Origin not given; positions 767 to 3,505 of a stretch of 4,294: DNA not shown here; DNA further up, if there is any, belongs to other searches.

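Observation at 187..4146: Minimal chaperone-usher pilus cluster: chaperone, usher and one pilin, with no two-domain adhesin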

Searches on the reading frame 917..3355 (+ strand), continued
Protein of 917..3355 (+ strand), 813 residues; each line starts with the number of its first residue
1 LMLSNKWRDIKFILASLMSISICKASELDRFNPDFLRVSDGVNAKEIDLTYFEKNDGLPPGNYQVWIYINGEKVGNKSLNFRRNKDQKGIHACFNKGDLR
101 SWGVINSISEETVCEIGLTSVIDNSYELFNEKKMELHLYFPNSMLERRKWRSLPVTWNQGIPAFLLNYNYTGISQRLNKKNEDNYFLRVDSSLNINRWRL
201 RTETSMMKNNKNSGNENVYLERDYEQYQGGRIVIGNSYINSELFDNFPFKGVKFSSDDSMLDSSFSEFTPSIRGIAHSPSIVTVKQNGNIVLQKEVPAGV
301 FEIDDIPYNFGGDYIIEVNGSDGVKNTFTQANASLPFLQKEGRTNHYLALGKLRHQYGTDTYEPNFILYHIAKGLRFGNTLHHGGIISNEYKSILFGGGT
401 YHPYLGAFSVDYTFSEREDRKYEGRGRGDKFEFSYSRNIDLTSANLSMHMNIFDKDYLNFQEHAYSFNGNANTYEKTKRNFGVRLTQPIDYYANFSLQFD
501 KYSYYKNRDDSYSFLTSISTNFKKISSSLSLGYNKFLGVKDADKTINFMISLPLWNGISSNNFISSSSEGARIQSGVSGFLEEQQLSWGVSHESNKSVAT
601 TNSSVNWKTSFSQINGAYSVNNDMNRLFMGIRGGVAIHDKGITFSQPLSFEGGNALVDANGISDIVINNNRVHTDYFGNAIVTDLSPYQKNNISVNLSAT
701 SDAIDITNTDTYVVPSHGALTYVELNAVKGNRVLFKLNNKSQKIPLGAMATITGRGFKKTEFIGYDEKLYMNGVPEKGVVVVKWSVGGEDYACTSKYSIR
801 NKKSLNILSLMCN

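Call 71: get_annotated_region(hit=H68, flank=2500)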
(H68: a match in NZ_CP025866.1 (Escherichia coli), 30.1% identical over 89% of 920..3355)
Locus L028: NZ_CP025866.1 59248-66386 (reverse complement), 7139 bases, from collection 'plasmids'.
description: Escherichia coli strain 504211 plasmid p504211_78, complete sequence
organism: Escherichia coli (NCBI taxid 562)
taxonomy: Bacteria; Pseudomonadota; Gammaproteobacteria; Enterobacterales; Enterobacteriaceae; Escherichia; Escherichia coli
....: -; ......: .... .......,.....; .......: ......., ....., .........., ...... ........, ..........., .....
typing (MOB-suite, as given by PLSDB): mobilizable; replicon IncFIA,IncFIC; relaxase MOBP
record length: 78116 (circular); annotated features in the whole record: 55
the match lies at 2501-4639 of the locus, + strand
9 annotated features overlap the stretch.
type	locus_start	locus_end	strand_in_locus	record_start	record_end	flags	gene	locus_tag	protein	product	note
CDS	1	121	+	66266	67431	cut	-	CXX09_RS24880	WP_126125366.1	IS3-like element IS3 family transposase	GO:0006313 - DNA transposition [Evidence IEA]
CDS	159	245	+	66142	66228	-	-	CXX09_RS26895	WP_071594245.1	IS3 family transposase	GO:0015074 - DNA integration [Evidence IEA]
CDS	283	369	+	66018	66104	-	-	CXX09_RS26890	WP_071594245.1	IS3 family transposase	GO:0015074 - DNA integration [Evidence IEA]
CDS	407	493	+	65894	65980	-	-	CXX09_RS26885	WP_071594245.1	IS3 family transposase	GO:0015074 - DNA integration [Evidence IEA]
predicted_resistance_gene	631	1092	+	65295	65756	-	cssA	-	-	CS6 fimbrial subunit A CssA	predicted by amrfinderplus; class ; identity 96.75%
CDS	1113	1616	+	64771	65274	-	cssB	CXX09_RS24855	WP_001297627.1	CS6 fimbrial subunit CssB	-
CDS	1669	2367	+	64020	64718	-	cssC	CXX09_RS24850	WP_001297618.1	CS6 fimbrial biogenesis chaperone CssC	-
CDS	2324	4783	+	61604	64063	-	cssD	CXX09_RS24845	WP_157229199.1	CS6 fimbrial usher CssD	-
CDS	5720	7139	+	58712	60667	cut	-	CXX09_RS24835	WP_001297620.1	ParB/RepB/Spo0J family partition protein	-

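Call 72: get_annotated_region(hit=H73, flank=2500)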
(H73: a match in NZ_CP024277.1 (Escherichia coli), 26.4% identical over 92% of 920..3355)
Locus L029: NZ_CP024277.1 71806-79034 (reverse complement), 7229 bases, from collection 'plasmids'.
description: Escherichia coli O6:H16 strain M9682-C1 plasmid unnamed2, complete sequence
organism: Escherichia coli (NCBI taxid 1446746)
taxonomy: Bacteria; Pseudomonadota; Gammaproteobacteria; Enterobacterales; Enterobacteriaceae; Escherichia; Escherichia coli
host: -; source: -; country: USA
typing (MOB-suite, as given by PLSDB): conjugative; replicon IncFIA,IncFIC; relaxase MOBP; mating-pair formation MPF_F
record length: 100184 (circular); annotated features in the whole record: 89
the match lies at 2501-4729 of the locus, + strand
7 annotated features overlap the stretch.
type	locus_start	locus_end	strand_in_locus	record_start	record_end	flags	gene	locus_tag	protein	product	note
CDS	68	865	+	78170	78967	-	istB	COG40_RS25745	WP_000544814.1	IS21-like element IS21 family helper ATPase IstB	-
CDS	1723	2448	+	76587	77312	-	-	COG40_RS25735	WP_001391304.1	molecular chaperone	GO:0061077 - chaperone-mediated protein folding [Evidence IEA]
predicted_resistance_gene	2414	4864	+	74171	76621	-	cstB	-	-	CS3 fimbrial usher protein CstB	predicted by amrfinderplus; class ; identity 99.88%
CDS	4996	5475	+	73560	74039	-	-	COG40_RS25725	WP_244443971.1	outer membrane usher CS3-2 domain protein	-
CDS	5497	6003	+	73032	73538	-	-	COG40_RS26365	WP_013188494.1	CS3 fimbrial subunit A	-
CDS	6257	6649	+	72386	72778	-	-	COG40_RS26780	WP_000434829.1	hypothetical protein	-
CDS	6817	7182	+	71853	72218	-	-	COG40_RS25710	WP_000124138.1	hypothetical protein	-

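Call 73: get_annotated_region(hit=H84, flank=2500)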
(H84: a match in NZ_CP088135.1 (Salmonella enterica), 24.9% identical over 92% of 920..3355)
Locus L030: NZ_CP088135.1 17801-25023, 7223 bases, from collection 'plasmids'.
description: Salmonella enterica subsp. enterica serovar Gallinarum strain SCPM-O-B-4493 plasmid pB-4493_1, complete sequence
organism: Salmonella enterica (NCBI taxid 594)
taxonomy: Bacteria; Pseudomonadota; Gammaproteobacteria; Enterobacterales; Enterobacteriaceae; Salmonella; Salmonella enterica
host: -; source: Cell culture; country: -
typing (MOB-suite, as given by PLSDB): conjugative; replicon IncFIB,IncFII; relaxase MOBF; mating-pair formation MPF_T
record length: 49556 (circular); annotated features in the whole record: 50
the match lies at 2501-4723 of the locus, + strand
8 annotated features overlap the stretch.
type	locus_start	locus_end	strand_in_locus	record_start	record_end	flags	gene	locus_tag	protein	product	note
CDS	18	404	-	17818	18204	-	-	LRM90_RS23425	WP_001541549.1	YgiW/YdeI family stress tolerance OB fold protein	-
CDS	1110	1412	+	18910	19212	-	pefB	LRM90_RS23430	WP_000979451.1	transcriptional regulator PefB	-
CDS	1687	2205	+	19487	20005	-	pefA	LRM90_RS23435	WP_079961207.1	major pilin PefA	-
CDS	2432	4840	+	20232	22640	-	pefC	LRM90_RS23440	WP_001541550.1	outer membrane usher protein PefC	-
CDS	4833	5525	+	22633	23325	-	pefD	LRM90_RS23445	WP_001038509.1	fimbrial chaperone PefD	-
CDS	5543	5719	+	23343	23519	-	-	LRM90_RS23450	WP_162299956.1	hypothetical protein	-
CDS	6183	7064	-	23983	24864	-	repA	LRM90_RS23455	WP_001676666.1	incFII family plasmid replication initiator RepA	GO:0006276 - plasmid maintenance [Evidence IEA]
CDS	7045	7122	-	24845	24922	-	tap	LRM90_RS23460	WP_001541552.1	RepA leader peptide Tap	GO:0006276 - plasmid maintenance [Evidence IEA]; GO:0031556 - transcriptional attenuation by ribosome [Evidence IEA]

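Call 75: search_dna_similar(query=window:920-3355:+, collection=plasmids, mode=protein, max_evalue=1e-60, max_rows=45, rows=best)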
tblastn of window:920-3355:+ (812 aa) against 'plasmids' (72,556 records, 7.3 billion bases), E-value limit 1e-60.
Records with a match: 180; places in all: 202; records where one place covers at least 80% of the query: 180.
Best place of each record, by identity: <60% 180.
By first word of the organism name: Escherichia 93; Salmonella 18; Serratia 14; Pantoea 13; Enterobacter 11; Moellerella 5; Klebsiella 5; Rahnella 3; Providencia 3; Citrobacter 2; and 9 more.
By predicted mobility (MOB-suite, as given by PLSDB): conjugative 105; non-mobilizable 59; mobilizable 16.
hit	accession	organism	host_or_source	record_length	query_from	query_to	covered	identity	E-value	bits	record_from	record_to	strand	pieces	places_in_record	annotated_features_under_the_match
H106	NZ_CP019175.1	Salmonella enterica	environmental,sediment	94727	9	770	94%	33.7%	4e-110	378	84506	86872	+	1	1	fimbria/pilus outer membrane usher protein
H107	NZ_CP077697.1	Salmonella enterica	environmental,pond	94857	9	770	94%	33.7%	4e-110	378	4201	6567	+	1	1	fimbria/pilus outer membrane usher protein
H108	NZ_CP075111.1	Salmonella enterica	environmental,stream sediment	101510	9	770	94%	33.7%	4e-110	378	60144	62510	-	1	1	fimbria/pilus outer membrane usher protein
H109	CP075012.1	Salmonella enterica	environmental,sediment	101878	9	770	94%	33.7%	4e-110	378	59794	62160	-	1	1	fimbrial biogenesis outer membrane usher protein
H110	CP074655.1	Salmonella enterica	environmental,water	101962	9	770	94%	33.7%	4e-110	378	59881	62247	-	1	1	fimbrial biogenesis outer membrane usher protein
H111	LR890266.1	Escherichia coli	Homo sapiens,rectal swab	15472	30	811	96%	32.4%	2e-113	387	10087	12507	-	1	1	record has no annotation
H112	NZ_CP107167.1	Escherichia coli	Urine,human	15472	30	811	96%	32.4%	2e-113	387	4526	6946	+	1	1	fimbria/pilus outer membrane usher protein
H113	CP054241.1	Escherichia coli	Homo sapiens,bone infection of foot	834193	32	811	95%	32.6%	5e-84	401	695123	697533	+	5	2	none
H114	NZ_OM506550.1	Citrobacter freundii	-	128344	11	752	91%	33.3%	2e-107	370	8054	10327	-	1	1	fimbria/pilus outer membrane usher protein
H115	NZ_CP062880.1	Escherichia coli O157:H16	Sus scrofa domesticus,feces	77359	11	770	94%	32.3%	6e-101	351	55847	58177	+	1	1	fimbria/pilus outer membrane usher protein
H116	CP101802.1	Escherichia coli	cell culture,anal swab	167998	11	770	94%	32.3%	6e-101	351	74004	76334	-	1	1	fimbrial biogenesis outer membrane usher protein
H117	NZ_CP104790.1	Escherichia coli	bacteria,swine faeces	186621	11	770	94%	32.3%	6e-101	351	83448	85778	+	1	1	fimbria/pilus outer membrane usher protein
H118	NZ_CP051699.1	Escherichia coli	Homo sapiens,whole organism,rectal swab ...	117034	17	751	91%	33.3%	6e-109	374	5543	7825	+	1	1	fimbria/pilus outer membrane usher protein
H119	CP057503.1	Escherichia coli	culture,Pooled sheep faecal samples ...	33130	7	751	92%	32.9%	3e-96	337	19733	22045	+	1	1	fimbrial biogenesis outer membrane usher protein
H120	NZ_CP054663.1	Escherichia coli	Mus musculus (G2 mouse),whole organism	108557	17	751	91%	32.9%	3e-108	372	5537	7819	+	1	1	fimbria/pilus outer membrane usher protein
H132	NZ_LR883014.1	Escherichia coli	-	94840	30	811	96%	29.6%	3e-86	307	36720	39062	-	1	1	fimbria/pilus outer membrane usher protein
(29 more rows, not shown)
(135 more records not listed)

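Call 76: get_annotated_region(hit=H132, flank=6000)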
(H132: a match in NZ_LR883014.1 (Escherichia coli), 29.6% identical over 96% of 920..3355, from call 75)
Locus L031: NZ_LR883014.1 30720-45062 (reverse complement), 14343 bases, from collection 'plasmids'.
description: Escherichia coli isolate L4_E1441_ETEC plasmid 3, complete sequence
organism: Escherichia coli (NCBI taxid 562)
taxonomy: Bacteria; Pseudomonadota; Gammaproteobacteria; Enterobacterales; Enterobacteriaceae; Escherichia; Escherichia coli
host: -; source: -; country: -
typing (MOB-suite, as given by PLSDB): conjugative; replicon IncFIA,IncFII; relaxase MOBF; mating-pair formation MPF_F
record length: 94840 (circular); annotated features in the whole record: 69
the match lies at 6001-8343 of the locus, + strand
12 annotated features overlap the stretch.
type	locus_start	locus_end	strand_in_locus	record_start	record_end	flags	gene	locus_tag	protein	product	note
CDS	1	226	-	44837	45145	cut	-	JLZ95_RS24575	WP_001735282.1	hypothetical protein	-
CDS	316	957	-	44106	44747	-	-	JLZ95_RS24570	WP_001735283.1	ParA family protein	-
CDS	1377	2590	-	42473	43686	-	-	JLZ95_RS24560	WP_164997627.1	IS3 family transposase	-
CDS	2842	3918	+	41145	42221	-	-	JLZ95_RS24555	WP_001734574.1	IS110-like element ISEc21 family transposase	-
CDS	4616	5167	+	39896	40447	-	-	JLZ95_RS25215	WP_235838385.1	hypothetical protein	-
CDS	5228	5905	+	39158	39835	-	-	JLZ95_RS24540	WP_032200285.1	molecular chaperone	GO:0061077 - chaperone-mediated protein folding [Evidence IEA]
CDS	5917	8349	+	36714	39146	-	-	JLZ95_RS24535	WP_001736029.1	fimbria/pilus outer membrane usher protein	GO:0009297 - pilus assembly [Evidence IEA]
CDS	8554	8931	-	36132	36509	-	-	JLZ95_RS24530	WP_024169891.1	helix-turn-helix domain-containing protein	GO:0006355 - regulation of DNA-templated transcription [Evidence IEA]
CDS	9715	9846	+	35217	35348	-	-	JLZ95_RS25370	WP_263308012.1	hypothetical protein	-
CDS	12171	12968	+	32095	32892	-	istB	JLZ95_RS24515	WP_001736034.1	IS21-like element IS21 family helper ATPase IstB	-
CDS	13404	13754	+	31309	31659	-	-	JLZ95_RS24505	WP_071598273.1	hypothetical protein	-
CDS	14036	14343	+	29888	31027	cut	-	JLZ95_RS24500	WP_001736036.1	hypothetical protein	-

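Call 77: get_annotated_region(hit=H118, flank=5000)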
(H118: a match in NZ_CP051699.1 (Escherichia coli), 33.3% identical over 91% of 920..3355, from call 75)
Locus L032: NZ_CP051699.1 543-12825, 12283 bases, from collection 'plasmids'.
description: Escherichia coli strain SCU-152 plasmid pSCU-152-1, complete sequence
organism: Escherichia coli (NCBI taxid 562)
taxonomy: Bacteria; Pseudomonadota; Gammaproteobacteria; Enterobacterales; Enterobacteriaceae; Escherichia; Escherichia coli
host: -; source: Homo sapiens,whole organism,rectal swab from healthy college student; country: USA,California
typing (MOB-suite, as given by PLSDB): conjugative; replicon IncFIA,IncFIB,IncFIC; relaxase MOBF; mating-pair formation MPF_F
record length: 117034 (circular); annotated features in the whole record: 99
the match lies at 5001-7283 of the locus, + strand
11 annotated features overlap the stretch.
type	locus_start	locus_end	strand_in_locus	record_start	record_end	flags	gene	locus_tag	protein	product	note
CDS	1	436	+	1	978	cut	-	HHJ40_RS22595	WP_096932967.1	RepB family plasmid replication initiator protein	GO:0006270 - DNA replication initiation [Evidence IEA]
CDS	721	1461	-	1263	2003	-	-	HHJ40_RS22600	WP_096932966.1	tyrosine-type recombinase/integrase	GO:0015074 - DNA integration [Evidence IEA]; GO:0006310 - DNA recombination [Evidence IEA]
CDS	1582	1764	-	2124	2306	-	-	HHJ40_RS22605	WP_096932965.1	serine/threonine protein kinase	-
CDS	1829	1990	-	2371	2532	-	-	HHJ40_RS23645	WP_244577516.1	type II toxin-antitoxin system RelE/ParE family toxin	-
CDS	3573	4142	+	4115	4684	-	-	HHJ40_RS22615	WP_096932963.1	hypothetical protein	-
CDS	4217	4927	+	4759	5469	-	-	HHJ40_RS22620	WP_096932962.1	molecular chaperone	GO:0061077 - chaperone-mediated protein folding [Evidence IEA]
CDS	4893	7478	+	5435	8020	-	-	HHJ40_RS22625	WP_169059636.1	fimbria/pilus outer membrane usher protein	GO:0009297 - pilus assembly [Evidence IEA]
CDS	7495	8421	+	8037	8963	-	-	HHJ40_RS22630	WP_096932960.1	fimbrial protein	GO:0007155 - cell adhesion [Evidence IEA]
CDS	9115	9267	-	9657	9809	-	-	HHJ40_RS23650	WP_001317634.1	LuxR C-terminal-related transcriptional regulator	GO:0006355 - regulation of DNA-templated transcription [Evidence IEA]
CDS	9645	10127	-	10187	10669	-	-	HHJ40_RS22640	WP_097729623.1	sigma factor-like helix-turn-helix DNA-binding protein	GO:0006352 - DNA-templated transcription initiation [Evidence IEA]; GO:0006355 - regulation of DNA-templated ...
CDS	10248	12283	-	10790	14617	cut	-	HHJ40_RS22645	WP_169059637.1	RTX toxin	-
